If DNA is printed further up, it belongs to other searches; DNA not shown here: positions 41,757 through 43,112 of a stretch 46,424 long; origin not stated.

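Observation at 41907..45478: Two-gene module: receptor Ser/Thr kinase translationally coupled to a secreted FGE-sulfatase-fold protein, in a second low-GC island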

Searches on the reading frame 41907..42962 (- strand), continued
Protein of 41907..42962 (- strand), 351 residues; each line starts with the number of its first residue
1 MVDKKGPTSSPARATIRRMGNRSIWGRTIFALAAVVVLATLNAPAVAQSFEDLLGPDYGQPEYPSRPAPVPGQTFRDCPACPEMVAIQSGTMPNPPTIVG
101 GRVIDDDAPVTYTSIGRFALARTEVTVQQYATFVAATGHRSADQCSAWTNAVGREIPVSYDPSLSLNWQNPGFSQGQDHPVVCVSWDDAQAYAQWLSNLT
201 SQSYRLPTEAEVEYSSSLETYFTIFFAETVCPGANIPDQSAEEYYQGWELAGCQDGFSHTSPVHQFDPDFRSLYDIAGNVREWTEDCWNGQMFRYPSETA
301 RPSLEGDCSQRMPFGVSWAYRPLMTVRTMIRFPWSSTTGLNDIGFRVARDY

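Call 53: search_protein_families(library=pfam, proteins=[L006:6739-7824:+, L007:6070-7893:+, L008:4205-5413:+, L009:2280-3851:+, L025:5761-7911:+, L030:6161-7813:+, L032:6556-7965:+, L063:6556-7935:+, L069:6644-7963:+, L078:5998-7758:+], max_evalue=0.001)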
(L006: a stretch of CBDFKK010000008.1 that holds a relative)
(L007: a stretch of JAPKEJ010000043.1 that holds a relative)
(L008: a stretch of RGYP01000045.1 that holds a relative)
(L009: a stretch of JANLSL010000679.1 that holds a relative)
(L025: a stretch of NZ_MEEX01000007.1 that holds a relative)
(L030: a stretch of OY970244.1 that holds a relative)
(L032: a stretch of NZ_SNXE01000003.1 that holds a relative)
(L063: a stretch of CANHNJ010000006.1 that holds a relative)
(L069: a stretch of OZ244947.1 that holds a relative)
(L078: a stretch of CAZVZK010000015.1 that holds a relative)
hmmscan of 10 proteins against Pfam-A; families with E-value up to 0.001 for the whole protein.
L006:6739-7824:+ (361 aa): 1 family
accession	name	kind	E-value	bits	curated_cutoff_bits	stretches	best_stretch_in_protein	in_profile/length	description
PF08894.16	DUF1838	-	1.1e-28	101.1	25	1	87-346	3-227/232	Protein of unknown function (DUF1838)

L007:6070-7893:+ (607 aa): 1 family
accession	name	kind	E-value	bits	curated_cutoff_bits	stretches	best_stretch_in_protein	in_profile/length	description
PF00753.33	Lactamase_B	-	9e-10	39.2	22.7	1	395-545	5-150/196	Metallo-beta-lactamase superfamily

L008:4205-5413:+ (402 aa): 3 families
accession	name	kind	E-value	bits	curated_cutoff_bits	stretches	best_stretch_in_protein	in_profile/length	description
PF07702.18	UTRA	-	2.6e-24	86.1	23.8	1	254-393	3-141/141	UTRA domain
PF00392.27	GntR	-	1e-20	73.5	27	1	170-232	2-64/64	Bacterial regulatory proteins, gntR family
PF14502.12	HTH_41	-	0.00011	22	25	1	187-231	1-47/48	Helix-turn-helix domain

L009:2280-3851:+ (523 aa): 1 family
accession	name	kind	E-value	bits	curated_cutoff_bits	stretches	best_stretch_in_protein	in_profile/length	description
PF00496.27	SBP_bac_5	-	2.3e-64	218.3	32.4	1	88-440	2-359/368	Bacterial extracellular solute-binding proteins, family 5 Middle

L025:5761-7911:+ (716 aa): 2 families
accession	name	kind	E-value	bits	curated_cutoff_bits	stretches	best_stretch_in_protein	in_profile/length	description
PF00593.30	TonB_dep_Rec_b-barrel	-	2e-30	107.5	27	1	302-674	63-436/436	TonB dependent receptor-like, beta-barrel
PF07715.20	Plug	-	1.4e-19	71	23.9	1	45-148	2-107/107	TonB-dependent Receptor Plug Domain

L030:6161-7813:+ (550 aa): 8 families
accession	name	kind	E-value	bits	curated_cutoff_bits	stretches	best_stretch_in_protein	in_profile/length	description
PF13365.12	Trypsin_2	-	6.1e-40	137.7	27.6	1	181-314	1-144/144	Trypsin-like peptidase domain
PF13180.12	PDZ_2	-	2.1e-25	89.3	27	2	353-444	1-80/80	PDZ domain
PF17820.7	PDZ_6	-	6.3e-21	74.3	27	2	380-433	2-54/54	PDZ domain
PF00089.32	Trypsin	-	5.4e-18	66.1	20.6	1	182-335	28-214/220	Trypsin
PF00595.29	PDZ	-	1.1e-16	61.4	23.2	2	349-430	7-79/81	PDZ domain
PF14685.13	PDZ_Tricorn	-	2.1e-10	40.9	25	2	383-439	27-85/88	Tricorn protease PDZ domain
PF10459.15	Peptidase_S46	-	6.7e-05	22.2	22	0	179-199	47-67/698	Peptidase S46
PF19805.5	DUF6288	-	0.00061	19.5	26.3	0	380-445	5-77/402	Family of unknown function (DUF6288)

L032:6556-7965:+ (469 aa): 0 families

L063:6556-7935:+ (459 aa): 1 family
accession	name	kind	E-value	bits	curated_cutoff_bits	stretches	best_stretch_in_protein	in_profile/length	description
PF00294.29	PfkB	-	9.8e-19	68.2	25.8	1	111-439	4-297/302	pfkB family carbohydrate kinase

L069:6644-7963:+ (439 aa): 6 families
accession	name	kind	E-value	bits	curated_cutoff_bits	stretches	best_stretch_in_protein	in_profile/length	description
PF08331.15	QueG_DUF1730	-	2.7e-22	78.9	25.1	1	144-220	1-77/77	Epoxyqueuosine reductase QueG, DUF1730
PF13484.11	Fer4_16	-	5.1e-21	75.7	30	1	272-335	1-65/66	4Fe-4S double cluster binding domain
PF12838.12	Fer4_7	-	3.8e-05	24.5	27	1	272-335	1-50/52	4Fe-4S dicluster domain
PF13187.11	Fer4_9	-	9.1e-05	22.8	27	0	271-287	35-51/52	4Fe-4S dicluster domain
PF13237.11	Fer4_10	-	9.4e-05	22.7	25.5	0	269-285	5-21/53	4Fe-4S dicluster domain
PF25160.1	LdpA_Fe-S-bd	-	0.00056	20.1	27.6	0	278-338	8-43/49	LdpA Fe-S cluster-binding domain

L078:5998-7758:+ (586 aa): 2 families
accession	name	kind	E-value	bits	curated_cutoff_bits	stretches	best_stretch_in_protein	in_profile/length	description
PF07969.17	Amidohydro_3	-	5.6e-24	85.9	29.7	2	473-563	381-471/472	Amidohydrolase family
PF01979.26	Amidohydro_1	-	3.1e-12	46.9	25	2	489-563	275-345/345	Amidohydrolase family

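Call 56: search_protein_families(library=pfam, alignment_id=A2, max_evalue=0.00001)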
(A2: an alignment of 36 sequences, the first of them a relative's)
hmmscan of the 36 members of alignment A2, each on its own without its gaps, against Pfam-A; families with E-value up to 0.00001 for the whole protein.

A. member 1, L004:6807-8822:+ (672 aa): 3 families
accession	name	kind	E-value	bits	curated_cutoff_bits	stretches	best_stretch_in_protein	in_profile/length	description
PF03781.23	FGE-sulfatase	-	6.5e-66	223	23.3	1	406-669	2-255/255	Sulfatase-modifying factor enzyme 1-like domain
PF00656.27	Peptidase_C14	-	1.8e-18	67.6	21.4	1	33-233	3-195/233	Caspase domain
PF08239.17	SH3_3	-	1e-12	48.5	27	1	322-375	1-53/54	Bacterial SH3 domain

B. families by the number of members that match (of 36 scanned): 23 families
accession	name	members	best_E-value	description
PF03781.23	FGE-sulfatase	36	1.9e-123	Sulfatase-modifying factor enzyme 1-like domain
PF00656.27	Peptidase_C14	12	1.5e-42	Caspase domain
PF00069.31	Pkinase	4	5.8e-48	Protein kinase domain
PF07714.23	PK_Tyr_Ser-Thr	4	4.2e-34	Protein tyrosine and serine/threonine kinase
PF08239.17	SH3_3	3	1e-12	Bacterial SH3 domain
PF20703.3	nSTAND1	2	1.2e-95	Novel STAND NTPase 1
PF00023.36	Ank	2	7.3e-20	Ankyrin repeat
PF12796.13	Ank_2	2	2e-19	Ankyrin repeats (3 copies)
PF13857.12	Ank_5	2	8.9e-15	Ankyrin repeats (many copies)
PF01471.23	PG_binding_1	2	6.8e-14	Putative peptidoglycan binding domain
PF13637.12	Ank_4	2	1e-12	Ankyrin repeats (many copies)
PF13606.12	Ank_3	2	2.6e-12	Ankyrin repeat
PF13191.12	AAA_16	2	2.2e-08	AAA ATPase domain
PF03109.22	ABC1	2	4.3e-08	ABC1 atypical kinase-like domain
PF08308.17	PEGA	1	1e-29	PEGA domain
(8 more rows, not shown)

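Call 69: find_encoding_contigs(protein=P0035, flank=5000, max_places=2)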
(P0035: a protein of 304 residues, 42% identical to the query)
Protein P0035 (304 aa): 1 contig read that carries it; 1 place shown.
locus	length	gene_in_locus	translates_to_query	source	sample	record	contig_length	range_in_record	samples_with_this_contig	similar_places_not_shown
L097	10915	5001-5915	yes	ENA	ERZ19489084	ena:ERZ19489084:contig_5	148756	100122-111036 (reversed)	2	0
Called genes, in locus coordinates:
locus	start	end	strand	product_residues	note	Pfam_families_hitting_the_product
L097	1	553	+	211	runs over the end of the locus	PF00005:ABC_tran, PF13304:AAA_21 (faint)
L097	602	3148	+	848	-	PF12704:MacB_PCD, PF02687:FtsX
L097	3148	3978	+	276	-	PF01171:ATP_bind_3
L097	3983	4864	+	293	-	PF00348:polyprenyl_synt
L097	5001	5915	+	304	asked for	PF03781:FGE-sulfatase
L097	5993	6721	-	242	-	PF00149:Metallophos, PF12850:Metallophos_2 (weak)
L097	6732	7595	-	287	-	PF00763:THF_DHG_CYH, PF02882:THF_DHG_CYH_C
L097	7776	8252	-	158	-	PF01161:PBP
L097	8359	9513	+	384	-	PF13191:AAA_16, PF13401:AAA_22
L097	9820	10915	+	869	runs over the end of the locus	PF07715:Plug, PF00593:TonB_dep_Rec_b-barrel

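Call 70: find_encoding_contigs(protein=P0064, flank=5000, max_places=2)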
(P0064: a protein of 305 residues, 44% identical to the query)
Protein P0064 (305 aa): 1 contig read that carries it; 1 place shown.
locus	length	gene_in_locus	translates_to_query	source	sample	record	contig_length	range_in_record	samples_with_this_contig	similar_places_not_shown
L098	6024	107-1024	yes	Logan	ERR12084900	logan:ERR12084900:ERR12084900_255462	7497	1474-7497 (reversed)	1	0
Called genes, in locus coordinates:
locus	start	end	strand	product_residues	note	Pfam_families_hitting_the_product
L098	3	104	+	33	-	?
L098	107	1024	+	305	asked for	PF03781:FGE-sulfatase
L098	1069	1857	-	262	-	PF00378:ECH_1, PF16113:ECH_2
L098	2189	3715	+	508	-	PF01928:CYTH, PF05235:CHAD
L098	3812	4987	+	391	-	PF00355:Rieske, PF19301:LigXa_C (weak)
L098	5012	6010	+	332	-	PF03401:TctC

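Call 71: find_encoding_contigs(protein=P0071, flank=6000, max_places=2)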
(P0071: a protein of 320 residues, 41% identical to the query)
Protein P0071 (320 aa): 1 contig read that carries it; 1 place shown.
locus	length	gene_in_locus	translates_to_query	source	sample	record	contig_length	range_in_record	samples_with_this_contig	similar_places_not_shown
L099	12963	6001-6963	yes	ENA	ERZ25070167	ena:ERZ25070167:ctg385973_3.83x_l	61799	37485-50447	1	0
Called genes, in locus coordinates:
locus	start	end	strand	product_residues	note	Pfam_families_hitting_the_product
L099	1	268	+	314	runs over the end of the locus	PF00665:rve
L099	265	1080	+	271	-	PF01695:IstB_IS21, PF13481:AAA_25 (weak)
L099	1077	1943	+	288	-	PF03781:FGE-sulfatase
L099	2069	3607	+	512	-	PF00023:Ank (faint), PF12796:Ank_2, PF13606:Ank_3 (faint), PF13637:Ank_4 (faint), PF13857:Ank_5 (faint), PF12796:Ank_2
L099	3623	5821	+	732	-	PF03781:FGE-sulfatase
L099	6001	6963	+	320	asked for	PF03781:FGE-sulfatase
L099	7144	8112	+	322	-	PF03781:FGE-sulfatase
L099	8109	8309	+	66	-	-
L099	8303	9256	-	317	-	PF13289:SIR2_2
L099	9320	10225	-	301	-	PF01370:Epimerase, PF04321:RmlD_sub_bind, PF13460:NAD_binding_10 (faint), PF07993:NAD_binding_4, PF01073:3Beta_HSD, PF16363:GDP_Man_Dehyd (weak)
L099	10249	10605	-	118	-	PF12836:HHH_3, PF00633:HHH (faint), PF03934:T2SSK (weak)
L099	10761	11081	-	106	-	PF06305:LapA_dom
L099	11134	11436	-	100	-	PF00216:Bac_DNA_binding, PF18291:HU-HIG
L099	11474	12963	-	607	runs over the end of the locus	PF17092:PCB_OB (faint), PF21710:Spt6_S1 (faint), PF00575:S1, PF23459:S1_RRP5 (weak), PF00575:S1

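Call 79: predict_structure(alignment_id=A1)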
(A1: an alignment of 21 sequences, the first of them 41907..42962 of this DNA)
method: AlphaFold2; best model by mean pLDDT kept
length: 351 residues; sequences in the alignment: 21
mean_pLDDT: 69.5   pTM: 0.71
mean pLDDT of the five models: 69.5, 59.9, 57.2, 55.6, 50.6
residues with pLDDT >= 90: 74; 70-90: 108; 50-70: 93; < 50: 76
segments of 3 or more residues with pLDDT < 50: 1-3, 5-21, 45-55, 57-64, 151-159, 219-225, 296-303, 317-326
pLDDT, mean of each block of 10 residues (from residue 1): 42 39 56 63 49 44 54 88 92 66 61 86 94 96 70 42 76 89 91 97 91 69 48 71 74 76 83 71 77 50 62 57 49 67 89 81
secondary structure, 60 per line:
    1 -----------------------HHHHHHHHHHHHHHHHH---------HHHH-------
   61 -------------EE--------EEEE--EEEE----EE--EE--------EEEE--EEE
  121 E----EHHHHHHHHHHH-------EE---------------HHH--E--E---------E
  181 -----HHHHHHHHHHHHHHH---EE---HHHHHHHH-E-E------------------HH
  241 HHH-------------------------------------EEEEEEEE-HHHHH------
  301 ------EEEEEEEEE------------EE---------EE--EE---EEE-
elements in order: H24-40 H50-53 E84-87 E90-93 E112-115 E118-121 H127-137 H186-200 H209-216 H239-243 E281-288 H290-294 E307-315 E348-350

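Call 85: fold_search(model_id=the predicted structure, library=pdb)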
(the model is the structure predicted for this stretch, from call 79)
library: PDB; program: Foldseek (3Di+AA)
matches with E <= 10: 116; with E <= 0.001: 78
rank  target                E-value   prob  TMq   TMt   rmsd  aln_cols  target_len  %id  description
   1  5hha_A                1.7e-19  1.00  0.58  0.76   5.0       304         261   28  Structure of PvdO from Pseudomonas aeruginosa (released 2017-01-18)
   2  5hha_B                1.1e-18  1.00  0.58  0.73   5.3       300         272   29  Structure of PvdO from Pseudomonas aeruginosa (released 2017-01-18)
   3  2q17_B                3.5e-15  1.00  0.56  0.67   6.0       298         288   24  Formylglycine Generating Enzyme from Streptomyces coelicolor (released 2008-04-01)
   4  5ssy                  4.5e-15  1.00  0.54  0.67   5.5       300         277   26  Crystal Structure of human formylglycine generating enzyme (released 2023-08-23)
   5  1y1h_X                4.8e-15  1.00  0.53  0.66   5.8       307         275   25  human formylglycine generating enzyme, oxidised Cys refined as hydroperoxide (released 2005-05-31)
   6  5ssx_A                5.1e-15  1.00  0.53  0.66   5.8       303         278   25  Crystal Structure human formylglycine generating enzyme E130D mutant (released 2023-08-23)
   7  6xtq_A                5.4e-15  1.00  0.55  0.63   6.2       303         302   26  Crystal structure reveals non-coordinative binding of O2 to the copper center of the formylglycine-generating enzyme - (released 2021-01-27)
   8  2q17_E                6.9e-15  1.00  0.56  0.67   6.0       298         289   24  Formylglycine Generating Enzyme from Streptomyces coelicolor (released 2008-04-01)
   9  2q17_A                6.9e-15  1.00  0.56  0.66   6.2       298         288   24  Formylglycine Generating Enzyme from Streptomyces coelicolor (released 2008-04-01)
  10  6xtp_A                7.8e-15  1.00  0.54  0.63   6.2       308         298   26  Crystal structure reveals non-coordinative binding of O2 to the copper center of the formylglycine-generating enzyme - (released 2021-01-27)
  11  6s07_A                8.2e-15  1.00  0.55  0.63   6.2       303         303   26  Structure of formylglycine-generating enzyme at 1.04 A in complex with copper and substrate reveals an acidic pocket f (released 2019-06-26)
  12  8aru_A                8.2e-15  1.00  0.54  0.66   5.5       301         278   25  Crystal Structure of human formylglycine generating enzyme (released 2023-08-23)
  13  2aii_X                8.2e-15  1.00  0.53  0.66   5.7       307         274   25  wild-type Formylglycine generating enzyme reacted with iodoacetamide (released 2005-12-13)
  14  1z70_X                1.1e-14  1.00  0.53  0.66   5.8       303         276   26  1.15A resolution structure of the formylglycine generating enzyme FGE (released 2005-07-22)
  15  5nxl                  1.1e-14  1.00  0.54  0.65   5.6       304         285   26  Formylglycine generating enzyme from T. curvata in complex with Ag(I) (released 2017-06-07)
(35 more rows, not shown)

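Call 103: search_dna_similar(query=window:41907-42962:-, collection=plasmids, mode=protein, max_rows=25, max_evalue=1e-15)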
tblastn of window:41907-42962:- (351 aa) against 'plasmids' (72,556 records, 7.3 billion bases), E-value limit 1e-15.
Records with a match: 34; places in all: 39; records where one place covers at least 80% of the query: 10.
Best place of each record, by identity: <60% 34.
By first word of the organism name: Azospirillum 5; Vibrio 5; Novosphingobium 4; Salinivibrio 4; Caballeronia 3; Pseudoalteromonas 2; Pseudomonas 2; Sinorhizobium 2; Asticcacaulis 2; Ralstonia 1; and 4 more.
By predicted mobility (MOB-suite, as given by PLSDB): non-mobilizable 24; mobilizable 5; conjugative 5.
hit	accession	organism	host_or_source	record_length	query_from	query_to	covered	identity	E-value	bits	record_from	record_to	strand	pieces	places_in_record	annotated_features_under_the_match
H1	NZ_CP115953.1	Ralstonia solanacearum CFBP2957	Solanum lycopersicum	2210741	64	348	81%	34.7%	2e-34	140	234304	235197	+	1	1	none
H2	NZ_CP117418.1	Novosphingobium humi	Single cell,Soil from military shooting ...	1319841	75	350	79%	35.5%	8e-31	130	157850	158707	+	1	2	none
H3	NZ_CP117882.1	Novosphingobium sp. KACC 22771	Single cell,soil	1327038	75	350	79%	35.3%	5e-32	134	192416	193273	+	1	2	none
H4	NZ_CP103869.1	Novosphingobium humi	pure culture,soil biofilm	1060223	75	350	79%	35.0%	5e-31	131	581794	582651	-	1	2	none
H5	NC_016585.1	Azospirillum lipoferum 4B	-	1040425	68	350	81%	34.0%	2e-36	147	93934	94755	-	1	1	none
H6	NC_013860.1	Azospirillum sp. B510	-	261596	74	349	79%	34.5%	3e-22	105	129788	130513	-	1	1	formylglycine-generating enzyme family protein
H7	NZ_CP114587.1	Salinivibrio kushneri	-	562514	62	350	82%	32.9%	7e-24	110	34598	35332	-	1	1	SUMF1/EgtB/PvdO family nonheme iron enzyme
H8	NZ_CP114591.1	Salinivibrio kushneri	-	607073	62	350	82%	32.9%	8e-24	110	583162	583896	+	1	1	SUMF1/EgtB/PvdO family nonheme iron enzyme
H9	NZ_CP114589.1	Salinivibrio kushneri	-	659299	62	350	82%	32.9%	9e-24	109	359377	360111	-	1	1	SUMF1/EgtB/PvdO family nonheme iron enzyme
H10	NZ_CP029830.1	Azospirillum ramasamyi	single cell,Cow dung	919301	71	350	80%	33.5%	9e-34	139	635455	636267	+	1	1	formylglycine-generating enzyme family protein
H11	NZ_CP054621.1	Azospirillum oryzae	cell culture,soil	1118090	71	350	80%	32.7%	6e-34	139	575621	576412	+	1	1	record has no annotation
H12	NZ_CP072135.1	Pseudoalteromonas xiamenensis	mangrove sediment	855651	72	350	79%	32.2%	1e-28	124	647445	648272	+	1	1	SUMF1/EgtB/PvdO family nonheme iron enzyme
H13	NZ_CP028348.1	Novosphingobium sp. THN1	cell culture,surface water of Lake Taihu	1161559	53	350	85%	30.1%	1e-17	91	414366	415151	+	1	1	record has no annotation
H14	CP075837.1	Pseudomonas aeruginosa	Homo sapiens,Cell culture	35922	68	350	81%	31.6%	3e-27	120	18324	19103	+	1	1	formylglycine-generating enzyme family protein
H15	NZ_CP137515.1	Pseudomonas aeruginosa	Homo sapiens,Bacterial culture sample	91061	68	350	81%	31.6%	3e-27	120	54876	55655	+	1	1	formylglycine-generating enzyme family protein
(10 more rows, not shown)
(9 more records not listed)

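Call 104: get_annotated_region(hit=H14, flank=8000)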
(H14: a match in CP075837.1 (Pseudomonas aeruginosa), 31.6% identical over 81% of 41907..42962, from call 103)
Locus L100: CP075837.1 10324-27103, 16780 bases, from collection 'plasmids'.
description: Pseudomonas aeruginosa strain PaLo12 plasmid pPALO12, complete sequence
organism: Pseudomonas aeruginosa (NCBI taxid 287)
taxonomy: Bacteria; Pseudomonadota; Gammaproteobacteria; Pseudomonadales; Pseudomonadaceae; Pseudomonas; Pseudomonas aeruginosa
host: -; source: Homo sapiens,Cell culture; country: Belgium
typing (MOB-suite, as given by PLSDB): non-mobilizable
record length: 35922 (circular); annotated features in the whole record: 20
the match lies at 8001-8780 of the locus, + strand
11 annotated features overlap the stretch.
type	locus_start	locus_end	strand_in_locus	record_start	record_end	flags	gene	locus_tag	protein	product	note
CDS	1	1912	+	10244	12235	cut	pvdT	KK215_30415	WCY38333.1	pyoverdine export/recycling transporter ATP-binding/permease subunit PvdT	-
CDS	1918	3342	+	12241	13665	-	ompQ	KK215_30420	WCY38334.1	pyoverdine export/recycling transporter outer membrane subunit OmpQ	-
CDS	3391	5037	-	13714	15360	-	pvdP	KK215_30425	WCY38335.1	pyoverdine maturation tyrosinase PvdP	-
CDS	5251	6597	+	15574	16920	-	pvdM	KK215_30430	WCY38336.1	pyoverdine-tailoring dipeptidase-like protein PvdM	-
CDS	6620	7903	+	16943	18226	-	pvdN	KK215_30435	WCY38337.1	pyoverdine-tailoring periplasmic protein PvdN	-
CDS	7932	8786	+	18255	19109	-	-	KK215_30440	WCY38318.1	formylglycine-generating enzyme family protein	-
CDS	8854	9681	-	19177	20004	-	-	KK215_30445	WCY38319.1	N(5)-hydroxyornithine transformylase PvdF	-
CDS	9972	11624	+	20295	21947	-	-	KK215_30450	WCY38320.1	cyclic peptide export ABC transporter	-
CDS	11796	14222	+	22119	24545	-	-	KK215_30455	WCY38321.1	TonB-dependent siderophore receptor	-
CDS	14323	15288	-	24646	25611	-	-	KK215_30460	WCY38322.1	alpha/beta hydrolase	-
CDS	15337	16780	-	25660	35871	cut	-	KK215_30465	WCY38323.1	amino acid adenylation domain-containing protein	-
